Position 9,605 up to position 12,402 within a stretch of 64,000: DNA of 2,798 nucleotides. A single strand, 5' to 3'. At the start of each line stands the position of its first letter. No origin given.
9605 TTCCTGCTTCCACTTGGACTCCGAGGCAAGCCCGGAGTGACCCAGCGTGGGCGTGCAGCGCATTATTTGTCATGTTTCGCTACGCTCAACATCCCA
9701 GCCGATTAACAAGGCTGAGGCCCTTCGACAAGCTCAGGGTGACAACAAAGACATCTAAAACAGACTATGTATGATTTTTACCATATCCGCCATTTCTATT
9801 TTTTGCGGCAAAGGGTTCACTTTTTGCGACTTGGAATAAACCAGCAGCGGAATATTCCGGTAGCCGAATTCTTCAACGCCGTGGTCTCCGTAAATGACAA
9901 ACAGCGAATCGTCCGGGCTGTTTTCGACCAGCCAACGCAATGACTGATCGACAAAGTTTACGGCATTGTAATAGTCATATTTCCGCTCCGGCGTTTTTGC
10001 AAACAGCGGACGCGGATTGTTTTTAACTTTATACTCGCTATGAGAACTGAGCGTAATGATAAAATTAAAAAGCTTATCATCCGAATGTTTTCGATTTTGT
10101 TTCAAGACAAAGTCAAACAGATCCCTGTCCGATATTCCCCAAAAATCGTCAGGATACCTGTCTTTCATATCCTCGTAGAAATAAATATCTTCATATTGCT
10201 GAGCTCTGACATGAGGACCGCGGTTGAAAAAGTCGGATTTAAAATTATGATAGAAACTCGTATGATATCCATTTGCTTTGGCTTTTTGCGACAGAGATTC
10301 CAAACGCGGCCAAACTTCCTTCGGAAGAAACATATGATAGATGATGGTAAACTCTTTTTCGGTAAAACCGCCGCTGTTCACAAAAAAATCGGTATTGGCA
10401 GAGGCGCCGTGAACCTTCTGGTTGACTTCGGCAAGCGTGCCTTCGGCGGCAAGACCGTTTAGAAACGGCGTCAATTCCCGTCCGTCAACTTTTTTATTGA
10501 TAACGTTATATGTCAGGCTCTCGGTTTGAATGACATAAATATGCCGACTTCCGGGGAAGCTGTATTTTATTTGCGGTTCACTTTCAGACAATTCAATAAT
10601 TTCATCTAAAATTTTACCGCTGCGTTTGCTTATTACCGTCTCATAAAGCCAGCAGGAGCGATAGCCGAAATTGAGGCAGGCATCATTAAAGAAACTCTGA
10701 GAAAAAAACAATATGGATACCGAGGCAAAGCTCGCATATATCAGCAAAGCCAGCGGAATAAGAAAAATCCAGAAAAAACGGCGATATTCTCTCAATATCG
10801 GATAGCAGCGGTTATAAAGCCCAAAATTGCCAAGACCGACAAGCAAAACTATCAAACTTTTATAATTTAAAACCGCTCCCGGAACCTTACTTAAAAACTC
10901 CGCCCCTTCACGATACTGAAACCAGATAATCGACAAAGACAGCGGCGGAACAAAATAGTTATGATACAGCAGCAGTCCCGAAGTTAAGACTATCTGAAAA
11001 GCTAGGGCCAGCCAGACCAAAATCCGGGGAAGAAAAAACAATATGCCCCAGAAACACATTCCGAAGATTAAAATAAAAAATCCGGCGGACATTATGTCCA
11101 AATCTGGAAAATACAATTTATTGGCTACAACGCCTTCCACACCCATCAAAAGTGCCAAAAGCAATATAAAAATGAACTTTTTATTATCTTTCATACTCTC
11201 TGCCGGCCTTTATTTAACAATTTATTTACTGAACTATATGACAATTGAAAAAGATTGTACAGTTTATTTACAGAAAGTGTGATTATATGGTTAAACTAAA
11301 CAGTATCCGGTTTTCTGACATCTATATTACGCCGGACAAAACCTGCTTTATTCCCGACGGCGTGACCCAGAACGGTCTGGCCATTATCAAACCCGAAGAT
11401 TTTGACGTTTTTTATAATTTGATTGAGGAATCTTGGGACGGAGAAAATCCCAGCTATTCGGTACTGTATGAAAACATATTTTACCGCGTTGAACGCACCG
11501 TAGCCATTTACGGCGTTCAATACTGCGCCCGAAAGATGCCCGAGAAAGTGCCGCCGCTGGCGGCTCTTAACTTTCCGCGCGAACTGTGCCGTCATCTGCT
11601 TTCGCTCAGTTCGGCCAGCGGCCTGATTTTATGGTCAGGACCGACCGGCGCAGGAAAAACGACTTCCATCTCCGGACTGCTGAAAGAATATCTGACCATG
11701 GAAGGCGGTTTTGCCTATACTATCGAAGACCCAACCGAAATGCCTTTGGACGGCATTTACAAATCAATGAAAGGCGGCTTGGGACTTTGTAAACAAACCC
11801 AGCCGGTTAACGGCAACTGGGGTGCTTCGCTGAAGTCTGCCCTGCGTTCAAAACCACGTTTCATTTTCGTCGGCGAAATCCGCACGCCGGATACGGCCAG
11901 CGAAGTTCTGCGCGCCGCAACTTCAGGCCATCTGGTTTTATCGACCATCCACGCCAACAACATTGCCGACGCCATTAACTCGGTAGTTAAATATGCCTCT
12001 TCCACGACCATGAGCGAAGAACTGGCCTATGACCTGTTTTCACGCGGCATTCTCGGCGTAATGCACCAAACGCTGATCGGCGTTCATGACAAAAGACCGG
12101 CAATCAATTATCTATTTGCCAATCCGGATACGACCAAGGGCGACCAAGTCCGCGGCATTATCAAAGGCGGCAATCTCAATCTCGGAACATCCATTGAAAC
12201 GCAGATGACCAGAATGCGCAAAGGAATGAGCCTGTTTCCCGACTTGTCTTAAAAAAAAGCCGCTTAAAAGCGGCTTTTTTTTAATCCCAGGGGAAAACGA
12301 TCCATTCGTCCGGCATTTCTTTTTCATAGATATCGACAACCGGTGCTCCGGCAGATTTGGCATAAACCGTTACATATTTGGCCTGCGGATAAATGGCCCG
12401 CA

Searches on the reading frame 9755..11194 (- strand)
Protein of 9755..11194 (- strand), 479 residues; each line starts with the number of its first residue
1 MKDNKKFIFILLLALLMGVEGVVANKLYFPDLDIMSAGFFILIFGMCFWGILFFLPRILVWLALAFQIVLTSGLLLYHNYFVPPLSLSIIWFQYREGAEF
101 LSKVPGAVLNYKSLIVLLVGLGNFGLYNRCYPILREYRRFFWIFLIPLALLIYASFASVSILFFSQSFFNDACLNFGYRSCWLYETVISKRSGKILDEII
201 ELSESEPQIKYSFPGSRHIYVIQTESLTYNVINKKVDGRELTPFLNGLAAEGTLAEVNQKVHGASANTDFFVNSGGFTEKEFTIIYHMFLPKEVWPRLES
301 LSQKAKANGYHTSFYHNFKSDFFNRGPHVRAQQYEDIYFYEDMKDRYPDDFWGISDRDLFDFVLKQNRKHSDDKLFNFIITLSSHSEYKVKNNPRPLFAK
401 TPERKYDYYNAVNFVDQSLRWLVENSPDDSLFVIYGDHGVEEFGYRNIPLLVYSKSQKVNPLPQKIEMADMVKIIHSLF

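Call 3: search_protein_families(library=pfam, proteins=[window:9755-11194:-], max_evalue=0.01)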
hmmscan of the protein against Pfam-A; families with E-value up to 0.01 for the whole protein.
window:9755-11194:- (479 aa): 1 family
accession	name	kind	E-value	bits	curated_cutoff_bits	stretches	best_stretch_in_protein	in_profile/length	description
PF00884.28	Sulfatase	-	3.5e-17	63.1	25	1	219-440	3-243/301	Sulfatase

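Call 4: search_protein_families(library=ncbifam, proteins=[window:9755-11194:-], max_evalue=0.01)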
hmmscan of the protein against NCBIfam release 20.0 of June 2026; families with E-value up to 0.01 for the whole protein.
window:9755-11194:- (479 aa): 3 families
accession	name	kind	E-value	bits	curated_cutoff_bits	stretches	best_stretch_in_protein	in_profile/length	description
NF053595.1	LptchSynLtaSGpos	equivalog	4.1e-12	45.5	970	1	217-438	238-465/626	lipoteichoic acid synthase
NF009049.0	PRK12383.1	equivalog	0.0026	16.7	254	1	406-471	307-378/408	phosphopentomutase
NF003766.0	PRK05362.1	equivalog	0.0077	15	256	0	407-478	302-379/396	phosphopentomutase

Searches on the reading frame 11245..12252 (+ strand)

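Call 3: search_protein_families(library=pfam, proteins=[window:11245-12252:+], max_evalue=0.01)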
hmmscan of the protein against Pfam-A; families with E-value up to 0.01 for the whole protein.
window:11245-12252:+ (335 aa): 1 family
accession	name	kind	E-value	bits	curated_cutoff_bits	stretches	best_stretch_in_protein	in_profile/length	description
PF00437.27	T2SSE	-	5.6e-28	98.1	24.9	1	117-278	134-278/370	Type II/IV secretion system protein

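Call 4: search_protein_families(library=ncbifam, proteins=[window:11245-12252:+], max_evalue=0.01)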
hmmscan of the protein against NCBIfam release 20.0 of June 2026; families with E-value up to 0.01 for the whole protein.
window:11245-12252:+ (335 aa): 18 families
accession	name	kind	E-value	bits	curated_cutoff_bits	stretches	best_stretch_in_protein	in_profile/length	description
TIGR01420.1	pilT_fam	subfamily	3.1e-30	105.6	319.1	1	81-282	81-272/343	PilT/PilU family type 4a pilus ATPase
NF041000.1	ATPase_ComGA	equivalog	8.9e-28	97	300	1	116-252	118-247/267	competence type IV pilus ATPase ComGA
TIGR02538.1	type_IV_pilB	equivalog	4.5e-23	81.7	675.65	1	116-248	307-430/564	type IV-A pilus assembly ATPase PilB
TIGR02533.1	type_II_gspE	equivalog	2.2e-22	79.4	630.25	1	105-248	222-357/486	type II secretion system ATPase GspE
NF007755.0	PRK10436.1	equivalog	4.5e-21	75.1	617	1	119-245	213-330/465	type II secretion system protein GspE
NF053534.1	T4PilAsmATPsTfpB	equivalog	4.5e-21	74.9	850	1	122-278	333-472/584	type IV pilus assembly ATPase TfpB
TIGR02525.1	plasmid_TraJ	equivalog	1.7e-19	70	368.3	1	95-284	122-305/372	plasmid transfer ATPase TraJ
TIGR02524.1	dot_icm_DotB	equivalog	1.5e-17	63.9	463.3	1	80-253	88-262/358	Dot/Icm type IV secretion system ATPase DotB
TIGR02788.1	VirB11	equivalog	1e-11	44.4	249.95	1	128-268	147-283/308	P-type DNA transfer ATPase VirB11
NF058587.1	archaellum_moto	equivalog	1.2e-10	40.7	550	1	128-245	278-391/527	archaellum flagellar ATPase motor FlaI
TIGR03819.1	heli_sec_ATPase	hypoth_equivalog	2e-08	33.8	373.15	1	112-250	165-300/340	TadA family conjugal transfer-associated ATPase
TIGR02782.1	TrbB_P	equivalog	1.1e-07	31.5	304.55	1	124-250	135-255/303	P-type conjugative transfer ATPase TrbB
NF053672.1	bindosome_BasE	exception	2.9e-07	29.6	1000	1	117-247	262-388/512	bindosome assembly system ATPase subunit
NF010469.0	PRK13894.1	subfamily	1.1e-06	28.2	508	1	128-250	152-267/320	conjugal transfer ATPase TrbB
NF010425.0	PRK13851.1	equivalog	2.8e-05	23.2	461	1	127-249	164-282/344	type IV secretion system protein VirB11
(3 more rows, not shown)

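Call 5: search_protein_families(library=padloc, proteins=[window:11245-12252:+], max_evalue=0.01)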
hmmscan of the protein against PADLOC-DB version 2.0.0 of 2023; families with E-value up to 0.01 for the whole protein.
window:11245-12252:+ (335 aa): 0 families
